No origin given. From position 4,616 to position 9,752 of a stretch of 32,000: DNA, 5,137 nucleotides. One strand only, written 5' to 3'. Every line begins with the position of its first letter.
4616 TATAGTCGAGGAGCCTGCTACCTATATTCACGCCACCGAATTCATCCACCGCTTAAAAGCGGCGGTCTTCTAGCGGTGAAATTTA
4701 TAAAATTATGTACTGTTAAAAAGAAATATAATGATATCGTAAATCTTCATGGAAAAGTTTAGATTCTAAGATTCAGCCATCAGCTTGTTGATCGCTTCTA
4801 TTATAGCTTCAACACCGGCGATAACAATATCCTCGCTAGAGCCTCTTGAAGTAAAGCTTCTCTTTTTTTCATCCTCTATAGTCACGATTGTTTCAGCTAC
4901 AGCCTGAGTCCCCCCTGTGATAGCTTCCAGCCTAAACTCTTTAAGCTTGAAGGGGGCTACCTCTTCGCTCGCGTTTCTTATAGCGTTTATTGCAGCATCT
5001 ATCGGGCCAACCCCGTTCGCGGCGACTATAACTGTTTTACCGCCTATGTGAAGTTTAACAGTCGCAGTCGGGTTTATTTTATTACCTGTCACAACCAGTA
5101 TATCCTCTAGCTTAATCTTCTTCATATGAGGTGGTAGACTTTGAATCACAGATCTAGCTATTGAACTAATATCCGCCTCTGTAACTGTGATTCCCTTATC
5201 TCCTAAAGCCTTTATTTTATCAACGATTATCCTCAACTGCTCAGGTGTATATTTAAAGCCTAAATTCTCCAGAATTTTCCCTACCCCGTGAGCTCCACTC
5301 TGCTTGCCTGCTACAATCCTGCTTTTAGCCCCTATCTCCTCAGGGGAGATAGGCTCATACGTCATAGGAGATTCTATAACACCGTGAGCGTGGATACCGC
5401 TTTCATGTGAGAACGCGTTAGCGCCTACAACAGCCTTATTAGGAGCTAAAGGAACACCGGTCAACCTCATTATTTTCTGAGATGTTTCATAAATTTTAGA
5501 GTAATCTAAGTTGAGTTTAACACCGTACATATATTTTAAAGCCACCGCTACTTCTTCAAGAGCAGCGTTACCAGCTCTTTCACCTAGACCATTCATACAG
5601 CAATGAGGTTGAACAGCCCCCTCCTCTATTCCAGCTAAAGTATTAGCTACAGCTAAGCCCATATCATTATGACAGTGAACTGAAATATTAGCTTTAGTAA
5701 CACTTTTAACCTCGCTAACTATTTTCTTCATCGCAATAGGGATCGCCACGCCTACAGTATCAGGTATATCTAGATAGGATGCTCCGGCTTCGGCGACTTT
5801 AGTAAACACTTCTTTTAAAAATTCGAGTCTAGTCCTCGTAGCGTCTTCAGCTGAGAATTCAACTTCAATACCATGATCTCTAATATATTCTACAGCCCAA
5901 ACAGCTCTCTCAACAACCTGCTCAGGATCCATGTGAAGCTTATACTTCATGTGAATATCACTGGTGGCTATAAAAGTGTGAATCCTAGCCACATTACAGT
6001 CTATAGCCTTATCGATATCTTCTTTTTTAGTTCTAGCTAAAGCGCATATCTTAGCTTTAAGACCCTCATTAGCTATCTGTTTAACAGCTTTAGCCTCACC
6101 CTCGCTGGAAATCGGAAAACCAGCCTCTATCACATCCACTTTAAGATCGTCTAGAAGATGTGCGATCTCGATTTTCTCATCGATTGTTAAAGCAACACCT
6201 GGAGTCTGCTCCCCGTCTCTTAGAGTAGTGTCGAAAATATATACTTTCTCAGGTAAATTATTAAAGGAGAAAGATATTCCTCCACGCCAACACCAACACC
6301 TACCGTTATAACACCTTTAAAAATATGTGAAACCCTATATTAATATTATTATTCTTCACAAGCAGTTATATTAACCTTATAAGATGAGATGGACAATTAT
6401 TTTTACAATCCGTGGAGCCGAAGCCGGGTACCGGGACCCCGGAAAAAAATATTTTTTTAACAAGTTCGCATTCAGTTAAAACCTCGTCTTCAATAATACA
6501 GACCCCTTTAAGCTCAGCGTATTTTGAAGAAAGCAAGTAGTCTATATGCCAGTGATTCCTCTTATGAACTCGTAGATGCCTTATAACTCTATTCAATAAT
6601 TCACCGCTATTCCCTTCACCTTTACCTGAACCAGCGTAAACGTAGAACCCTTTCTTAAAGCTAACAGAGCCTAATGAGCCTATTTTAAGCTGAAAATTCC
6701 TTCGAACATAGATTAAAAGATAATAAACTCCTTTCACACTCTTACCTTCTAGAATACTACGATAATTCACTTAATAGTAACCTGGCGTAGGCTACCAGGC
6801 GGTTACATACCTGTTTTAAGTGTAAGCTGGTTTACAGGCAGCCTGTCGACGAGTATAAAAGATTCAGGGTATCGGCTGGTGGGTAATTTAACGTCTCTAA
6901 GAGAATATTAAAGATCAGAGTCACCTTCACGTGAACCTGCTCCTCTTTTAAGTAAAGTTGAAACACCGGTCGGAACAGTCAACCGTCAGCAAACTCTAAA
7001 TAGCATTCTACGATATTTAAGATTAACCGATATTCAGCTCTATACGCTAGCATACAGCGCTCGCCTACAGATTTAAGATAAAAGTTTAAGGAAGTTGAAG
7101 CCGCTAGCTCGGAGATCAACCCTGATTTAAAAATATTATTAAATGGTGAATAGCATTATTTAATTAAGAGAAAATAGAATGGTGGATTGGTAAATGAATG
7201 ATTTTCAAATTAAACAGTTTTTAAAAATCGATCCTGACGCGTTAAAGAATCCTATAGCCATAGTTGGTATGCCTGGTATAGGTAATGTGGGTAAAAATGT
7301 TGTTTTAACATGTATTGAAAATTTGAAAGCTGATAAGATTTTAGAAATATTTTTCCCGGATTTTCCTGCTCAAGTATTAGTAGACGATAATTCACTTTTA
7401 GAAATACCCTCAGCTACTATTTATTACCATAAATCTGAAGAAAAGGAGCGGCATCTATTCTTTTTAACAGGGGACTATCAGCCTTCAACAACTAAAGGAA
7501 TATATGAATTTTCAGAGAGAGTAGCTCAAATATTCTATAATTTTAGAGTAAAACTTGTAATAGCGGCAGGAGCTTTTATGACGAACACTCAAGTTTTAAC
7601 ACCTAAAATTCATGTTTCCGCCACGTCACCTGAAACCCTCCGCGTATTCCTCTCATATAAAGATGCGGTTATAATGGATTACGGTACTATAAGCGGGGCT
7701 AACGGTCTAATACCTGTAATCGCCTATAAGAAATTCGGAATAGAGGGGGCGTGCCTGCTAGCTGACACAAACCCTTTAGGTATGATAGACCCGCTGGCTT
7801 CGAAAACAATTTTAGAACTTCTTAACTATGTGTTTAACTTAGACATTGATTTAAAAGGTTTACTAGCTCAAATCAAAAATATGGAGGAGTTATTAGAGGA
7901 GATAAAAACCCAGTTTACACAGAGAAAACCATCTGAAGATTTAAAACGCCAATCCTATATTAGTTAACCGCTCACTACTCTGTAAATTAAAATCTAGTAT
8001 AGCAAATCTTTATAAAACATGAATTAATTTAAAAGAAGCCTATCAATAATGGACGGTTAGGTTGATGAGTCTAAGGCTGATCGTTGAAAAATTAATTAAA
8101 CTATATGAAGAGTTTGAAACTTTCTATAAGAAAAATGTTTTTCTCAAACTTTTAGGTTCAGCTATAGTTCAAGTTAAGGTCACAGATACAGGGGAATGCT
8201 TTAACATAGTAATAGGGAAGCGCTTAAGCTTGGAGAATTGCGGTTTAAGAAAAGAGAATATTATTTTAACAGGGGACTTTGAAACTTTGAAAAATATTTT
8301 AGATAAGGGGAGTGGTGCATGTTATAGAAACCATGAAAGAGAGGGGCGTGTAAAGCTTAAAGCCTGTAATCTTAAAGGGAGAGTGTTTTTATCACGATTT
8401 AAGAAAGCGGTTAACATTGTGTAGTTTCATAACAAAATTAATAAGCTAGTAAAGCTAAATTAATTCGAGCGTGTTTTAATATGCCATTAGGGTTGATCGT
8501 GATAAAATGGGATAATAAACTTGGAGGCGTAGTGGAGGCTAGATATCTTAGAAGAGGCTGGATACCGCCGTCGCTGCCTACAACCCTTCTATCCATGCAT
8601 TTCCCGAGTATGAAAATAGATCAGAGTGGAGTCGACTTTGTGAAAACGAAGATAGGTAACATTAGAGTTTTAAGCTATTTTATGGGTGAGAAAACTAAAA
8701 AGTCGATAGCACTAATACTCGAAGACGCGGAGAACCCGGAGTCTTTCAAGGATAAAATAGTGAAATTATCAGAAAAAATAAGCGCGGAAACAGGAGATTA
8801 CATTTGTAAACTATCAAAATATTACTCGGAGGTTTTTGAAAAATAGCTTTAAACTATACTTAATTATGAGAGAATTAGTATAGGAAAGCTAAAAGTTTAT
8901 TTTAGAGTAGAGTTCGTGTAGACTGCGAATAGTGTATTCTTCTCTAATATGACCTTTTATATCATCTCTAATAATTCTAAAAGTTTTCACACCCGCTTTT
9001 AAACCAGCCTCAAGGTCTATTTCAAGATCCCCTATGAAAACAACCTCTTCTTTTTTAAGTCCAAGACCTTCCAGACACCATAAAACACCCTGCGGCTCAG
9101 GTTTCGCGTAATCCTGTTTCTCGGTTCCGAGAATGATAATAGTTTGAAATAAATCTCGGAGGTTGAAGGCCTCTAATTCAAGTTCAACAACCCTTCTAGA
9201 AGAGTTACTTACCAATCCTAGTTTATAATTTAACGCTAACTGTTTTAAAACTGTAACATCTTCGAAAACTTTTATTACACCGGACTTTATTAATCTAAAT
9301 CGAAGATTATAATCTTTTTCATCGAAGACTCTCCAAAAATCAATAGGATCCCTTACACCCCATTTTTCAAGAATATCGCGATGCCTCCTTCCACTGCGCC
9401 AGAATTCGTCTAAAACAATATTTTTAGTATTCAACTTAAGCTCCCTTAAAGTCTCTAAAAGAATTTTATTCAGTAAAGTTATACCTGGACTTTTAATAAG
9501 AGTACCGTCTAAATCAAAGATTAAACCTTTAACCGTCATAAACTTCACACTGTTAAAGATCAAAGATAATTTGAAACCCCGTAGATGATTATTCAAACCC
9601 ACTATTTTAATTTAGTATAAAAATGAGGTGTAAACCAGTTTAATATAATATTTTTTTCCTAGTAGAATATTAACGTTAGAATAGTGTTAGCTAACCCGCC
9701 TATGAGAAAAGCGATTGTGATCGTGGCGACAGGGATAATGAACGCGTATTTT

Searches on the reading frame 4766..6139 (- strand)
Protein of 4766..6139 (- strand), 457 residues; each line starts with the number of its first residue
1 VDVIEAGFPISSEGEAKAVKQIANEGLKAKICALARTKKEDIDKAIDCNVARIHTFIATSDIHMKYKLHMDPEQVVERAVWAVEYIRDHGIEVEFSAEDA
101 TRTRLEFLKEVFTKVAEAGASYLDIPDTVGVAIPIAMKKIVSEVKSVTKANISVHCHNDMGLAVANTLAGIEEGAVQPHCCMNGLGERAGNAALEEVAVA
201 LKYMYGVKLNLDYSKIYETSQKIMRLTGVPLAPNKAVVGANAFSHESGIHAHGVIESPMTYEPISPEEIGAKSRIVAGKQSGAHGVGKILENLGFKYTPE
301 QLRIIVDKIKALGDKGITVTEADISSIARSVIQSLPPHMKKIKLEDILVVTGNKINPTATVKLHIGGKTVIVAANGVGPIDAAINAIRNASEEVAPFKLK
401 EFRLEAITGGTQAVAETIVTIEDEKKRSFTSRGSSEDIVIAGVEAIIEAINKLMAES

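Call 3: search_protein_families(library=pfam, proteins=[window:4766-6139:-], max_evalue=0.01)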
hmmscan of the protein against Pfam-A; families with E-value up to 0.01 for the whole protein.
window:4766-6139:- (457 aa): 3 families
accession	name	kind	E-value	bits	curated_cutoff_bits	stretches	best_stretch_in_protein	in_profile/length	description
PF00682.25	HMGL-like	-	9.4e-75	251.8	29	1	2-222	38-259/260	HMGL-like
PF08502.15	LeuA_dimer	-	8e-34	116.8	24.9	1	319-453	2-130/131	LeuA allosteric (dimerisation) domain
PF22617.1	HCS_D2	-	9.5e-25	87.2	27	1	237-315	1-80/82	Homocitrate synthase post-HMGL domain-like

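Call 4: search_protein_families(library=ncbifam, proteins=[window:4766-6139:-], max_evalue=0.01)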
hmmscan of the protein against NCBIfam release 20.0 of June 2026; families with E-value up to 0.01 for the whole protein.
window:4766-6139:- (457 aa): 28 families (the best 25 are shown)
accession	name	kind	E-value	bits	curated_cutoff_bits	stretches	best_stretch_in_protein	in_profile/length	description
NF002085.0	PRK00915.1-2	subfamily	8.7e-171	569.1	517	1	2-455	50-501/504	2-isopropylmalate synthase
NF002086.0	PRK00915.1-3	equivalog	2.2e-141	471.9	532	1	2-455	43-503/516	2-isopropylmalate synthase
TIGR02090.1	LEU1_arch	subfamily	1e-136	455.9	484.75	1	1-327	36-362/363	isopropylmalate/citramalate/homocitrate synthases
TIGR00973.1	leuA_bact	equivalog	3.2e-130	434.9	598.7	1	2-451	38-494/494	2-isopropylmalate synthase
NF041069.1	IPMS_Sufob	equivalog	1.8e-127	425.6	600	1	2-333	37-370/371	isopropylmalate synthase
NF002087.0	PRK00915.1-4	equivalog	2.1e-127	425.8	729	1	2-456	43-505/516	2-isopropylmalate synthase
NF002088.0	PRK00915.1-5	equivalog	1.1e-123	413.4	697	1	2-456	40-501/514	2-isopropylmalate synthase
NF002084.0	PRK00915.1-1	equivalog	5.3e-111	371.7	748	1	1-454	40-500/523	2-isopropylmalate synthase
TIGR02660.1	nifV_homocitr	equivalog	6.8e-87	292.1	462.9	1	3-314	39-350/365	homocitrate synthase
TIGR02146.1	LysS_fung_arch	equivalog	2.1e-84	283.7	413.55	1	2-311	35-344/344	homocitrate synthase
NF042434.1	IPMS_Lepto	equivalog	1.4e-58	198.7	500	1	2-313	42-370/374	2-isopropylmalate synthase LeuA2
TIGR00977.1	citramal_synth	equivalog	2.1e-56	191.3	450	1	3-451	39-514/526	citramalate synthase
NF042433.1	CitmalDyn_Leptosp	equivalog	1.3e-47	162.6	950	1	11-453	54-510/514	(R)-citramalate synthase CimA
NF002991.1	PRK03739.1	subfamily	5.9e-35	121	455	1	4-452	65-550/550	2-isopropylmalate synthase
TIGR00970.1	leuA_yeast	equivalog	5.4e-27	94.6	697.4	1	4-453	65-562/564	2-isopropylmalate synthase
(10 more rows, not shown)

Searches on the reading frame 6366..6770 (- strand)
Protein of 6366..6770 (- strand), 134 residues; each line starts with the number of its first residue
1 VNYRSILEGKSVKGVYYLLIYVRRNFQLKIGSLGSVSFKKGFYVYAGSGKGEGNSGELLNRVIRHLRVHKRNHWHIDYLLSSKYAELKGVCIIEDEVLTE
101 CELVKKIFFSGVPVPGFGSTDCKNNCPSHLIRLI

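Call 3: search_protein_families(library=pfam, proteins=[window:6366-6770:-], max_evalue=0.01)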
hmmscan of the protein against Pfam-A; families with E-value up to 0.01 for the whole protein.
window:6366-6770:- (134 aa): 1 family
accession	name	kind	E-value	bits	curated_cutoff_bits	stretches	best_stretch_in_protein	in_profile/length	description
PF01986.22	DUF123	-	7.3e-25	87.7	25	1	37-131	2-94/95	Domain of unknown function DUF123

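Call 4: search_protein_families(library=ncbifam, proteins=[window:6366-6770:-], max_evalue=0.01)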
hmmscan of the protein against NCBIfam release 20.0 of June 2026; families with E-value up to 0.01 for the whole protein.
window:6366-6770:- (134 aa): 0 families

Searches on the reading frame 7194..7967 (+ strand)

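Call 3: search_protein_families(library=pfam, proteins=[window:7194-7967:+], max_evalue=0.01)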
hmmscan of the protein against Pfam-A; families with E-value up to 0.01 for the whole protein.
window:7194-7967:+ (257 aa): 1 family
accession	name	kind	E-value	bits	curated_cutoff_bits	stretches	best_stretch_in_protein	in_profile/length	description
PF09754.15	PAC2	-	2.5e-31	109.6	25.8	1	22-237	1-214/215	PAC2 family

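Call 4: search_protein_families(library=ncbifam, proteins=[window:7194-7967:+], max_evalue=0.01)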
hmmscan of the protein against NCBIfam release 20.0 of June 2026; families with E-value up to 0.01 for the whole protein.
window:7194-7967:+ (257 aa): 2 families
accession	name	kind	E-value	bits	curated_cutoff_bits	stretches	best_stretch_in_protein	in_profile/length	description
TIGR00162.1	TIGR00162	hypoth_equivalog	9.5e-41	139.9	200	1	11-239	12-238/260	proteasome assembly chaperone family protein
TIGR00161.1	TIGR00161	hypoth_equivalog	2e-16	60.4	199.25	1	7-243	5-227/239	proteasome assembly chaperone family protein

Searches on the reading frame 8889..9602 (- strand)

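Call 7: search_protein_families(library=pfam, proteins=[window:8889-9602:-], max_evalue=0.001)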
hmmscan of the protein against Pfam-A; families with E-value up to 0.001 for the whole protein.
window:8889-9602:- (237 aa): 4 families
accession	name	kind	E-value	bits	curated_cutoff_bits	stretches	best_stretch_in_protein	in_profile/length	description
PF13419.12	HAD_2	-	4.7e-25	89.2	23.8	1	27-208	1-176/178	Haloacid dehalogenase-like hydrolase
PF00702.32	Hydrolase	-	1.1e-18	68.7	26.4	1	24-204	1-191/191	haloacid dehalogenase-like hydrolase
PF13242.12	Hydrolase_like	-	4.9e-06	26.8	22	1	166-208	3-46/75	HAD-hyrolase-like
PF12710.13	HAD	-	1.5e-05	26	27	1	28-198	2-186/189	haloacid dehalogenase-like hydrolase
